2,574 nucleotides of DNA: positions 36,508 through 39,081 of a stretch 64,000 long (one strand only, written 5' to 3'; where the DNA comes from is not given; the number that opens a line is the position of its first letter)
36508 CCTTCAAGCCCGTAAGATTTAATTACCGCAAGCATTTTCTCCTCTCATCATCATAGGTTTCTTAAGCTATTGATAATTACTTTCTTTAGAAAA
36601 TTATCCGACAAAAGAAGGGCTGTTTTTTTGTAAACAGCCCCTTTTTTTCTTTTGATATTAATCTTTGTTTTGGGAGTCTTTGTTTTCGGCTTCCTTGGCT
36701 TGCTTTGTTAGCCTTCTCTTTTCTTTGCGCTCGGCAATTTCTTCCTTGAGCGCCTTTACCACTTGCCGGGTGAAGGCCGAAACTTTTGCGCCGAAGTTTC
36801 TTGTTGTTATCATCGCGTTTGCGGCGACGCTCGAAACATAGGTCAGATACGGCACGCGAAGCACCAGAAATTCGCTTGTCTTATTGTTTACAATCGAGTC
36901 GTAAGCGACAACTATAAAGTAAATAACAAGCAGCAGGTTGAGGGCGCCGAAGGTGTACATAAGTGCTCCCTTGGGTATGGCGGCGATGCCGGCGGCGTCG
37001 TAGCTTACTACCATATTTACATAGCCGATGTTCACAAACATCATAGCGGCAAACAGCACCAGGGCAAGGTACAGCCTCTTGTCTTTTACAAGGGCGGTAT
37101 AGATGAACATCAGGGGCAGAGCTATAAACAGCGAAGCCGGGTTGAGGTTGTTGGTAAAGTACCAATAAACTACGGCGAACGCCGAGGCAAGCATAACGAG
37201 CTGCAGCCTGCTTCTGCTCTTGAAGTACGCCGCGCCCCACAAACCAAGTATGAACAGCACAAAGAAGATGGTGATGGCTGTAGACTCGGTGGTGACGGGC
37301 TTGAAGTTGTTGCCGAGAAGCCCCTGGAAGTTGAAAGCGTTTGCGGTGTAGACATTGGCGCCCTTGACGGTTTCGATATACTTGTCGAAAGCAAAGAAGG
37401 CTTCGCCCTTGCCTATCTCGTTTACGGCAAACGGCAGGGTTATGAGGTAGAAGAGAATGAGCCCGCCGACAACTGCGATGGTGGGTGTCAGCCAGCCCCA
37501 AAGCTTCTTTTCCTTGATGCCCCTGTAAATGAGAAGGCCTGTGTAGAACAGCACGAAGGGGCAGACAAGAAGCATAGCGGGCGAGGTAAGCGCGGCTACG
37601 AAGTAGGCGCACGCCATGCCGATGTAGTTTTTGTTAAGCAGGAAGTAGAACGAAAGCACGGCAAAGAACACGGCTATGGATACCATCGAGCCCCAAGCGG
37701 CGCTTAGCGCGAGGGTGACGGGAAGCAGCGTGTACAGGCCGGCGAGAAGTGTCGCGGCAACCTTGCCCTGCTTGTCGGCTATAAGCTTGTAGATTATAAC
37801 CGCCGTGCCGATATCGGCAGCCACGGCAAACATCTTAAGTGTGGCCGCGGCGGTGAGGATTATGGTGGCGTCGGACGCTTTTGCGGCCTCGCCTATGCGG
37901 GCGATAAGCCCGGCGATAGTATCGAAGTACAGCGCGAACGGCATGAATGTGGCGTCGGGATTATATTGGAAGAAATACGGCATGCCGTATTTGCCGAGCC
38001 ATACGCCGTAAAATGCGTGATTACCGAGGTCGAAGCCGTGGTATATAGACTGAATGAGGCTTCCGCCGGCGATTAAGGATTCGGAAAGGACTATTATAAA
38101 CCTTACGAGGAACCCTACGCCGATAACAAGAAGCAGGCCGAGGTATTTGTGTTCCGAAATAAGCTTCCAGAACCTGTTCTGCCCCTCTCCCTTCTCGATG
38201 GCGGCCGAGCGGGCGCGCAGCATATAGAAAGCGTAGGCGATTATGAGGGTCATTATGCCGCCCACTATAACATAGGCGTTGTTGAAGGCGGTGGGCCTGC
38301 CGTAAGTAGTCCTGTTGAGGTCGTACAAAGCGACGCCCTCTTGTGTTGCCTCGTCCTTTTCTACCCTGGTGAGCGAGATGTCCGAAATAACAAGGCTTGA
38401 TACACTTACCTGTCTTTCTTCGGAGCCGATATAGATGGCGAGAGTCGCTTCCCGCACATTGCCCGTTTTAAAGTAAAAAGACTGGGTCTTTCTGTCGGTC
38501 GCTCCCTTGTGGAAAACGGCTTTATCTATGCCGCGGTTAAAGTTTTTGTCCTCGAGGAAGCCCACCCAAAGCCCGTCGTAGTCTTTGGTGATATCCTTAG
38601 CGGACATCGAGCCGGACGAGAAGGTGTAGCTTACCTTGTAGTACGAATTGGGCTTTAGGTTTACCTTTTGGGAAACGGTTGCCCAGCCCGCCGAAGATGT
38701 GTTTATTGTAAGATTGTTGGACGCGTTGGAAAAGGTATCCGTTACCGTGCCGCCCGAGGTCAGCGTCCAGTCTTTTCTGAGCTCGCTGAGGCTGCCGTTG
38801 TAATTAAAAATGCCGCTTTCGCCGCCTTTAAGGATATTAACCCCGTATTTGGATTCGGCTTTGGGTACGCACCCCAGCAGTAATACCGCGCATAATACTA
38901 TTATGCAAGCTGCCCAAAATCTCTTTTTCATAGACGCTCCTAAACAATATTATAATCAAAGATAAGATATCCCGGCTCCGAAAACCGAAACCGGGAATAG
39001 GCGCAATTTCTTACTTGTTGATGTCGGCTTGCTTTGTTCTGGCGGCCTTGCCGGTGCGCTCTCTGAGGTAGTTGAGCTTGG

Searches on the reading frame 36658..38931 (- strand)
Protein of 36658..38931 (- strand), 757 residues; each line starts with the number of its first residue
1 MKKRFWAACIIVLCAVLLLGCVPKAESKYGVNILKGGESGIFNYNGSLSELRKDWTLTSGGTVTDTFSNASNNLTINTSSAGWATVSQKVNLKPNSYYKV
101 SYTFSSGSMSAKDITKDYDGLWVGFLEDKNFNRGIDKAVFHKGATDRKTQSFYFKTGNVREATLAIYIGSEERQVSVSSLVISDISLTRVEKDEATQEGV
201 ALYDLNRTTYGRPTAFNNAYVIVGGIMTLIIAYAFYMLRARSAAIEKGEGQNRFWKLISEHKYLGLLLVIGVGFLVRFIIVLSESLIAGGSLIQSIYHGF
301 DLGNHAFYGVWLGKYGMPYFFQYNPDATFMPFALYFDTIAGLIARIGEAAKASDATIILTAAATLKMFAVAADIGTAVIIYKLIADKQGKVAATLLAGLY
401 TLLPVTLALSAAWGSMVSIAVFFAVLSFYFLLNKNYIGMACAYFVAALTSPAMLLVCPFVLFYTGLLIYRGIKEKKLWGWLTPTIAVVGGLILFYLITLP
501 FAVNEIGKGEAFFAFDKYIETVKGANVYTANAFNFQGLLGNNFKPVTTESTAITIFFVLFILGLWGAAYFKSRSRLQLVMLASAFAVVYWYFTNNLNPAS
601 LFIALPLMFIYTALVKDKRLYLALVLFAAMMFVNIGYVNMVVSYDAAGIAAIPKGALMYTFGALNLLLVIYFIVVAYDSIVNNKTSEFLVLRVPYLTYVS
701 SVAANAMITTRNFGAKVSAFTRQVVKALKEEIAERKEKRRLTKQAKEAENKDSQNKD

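Call 48: search_protein_families(library=pfam, proteins=[window:36658-38931:-], max_evalue=1)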
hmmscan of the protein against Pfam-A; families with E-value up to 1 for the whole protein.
window:36658-38931:- (757 aa): 2 families
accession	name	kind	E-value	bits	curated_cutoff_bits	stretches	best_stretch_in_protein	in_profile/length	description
PF13313.11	DUF4082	-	0.013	15.9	28.4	1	75-113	61-101/143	Domain of unknown function (DUF4082)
PF22637.2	CBM_4_9_1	-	0.029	15.1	27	1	66-104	39-77/148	BppA domain 1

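Call 62: search_protein_families(library=ncbifam, proteins=[window:36658-38931:-], max_evalue=0.001)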
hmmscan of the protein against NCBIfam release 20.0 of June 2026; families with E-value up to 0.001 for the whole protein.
window:36658-38931:- (757 aa): 0 families
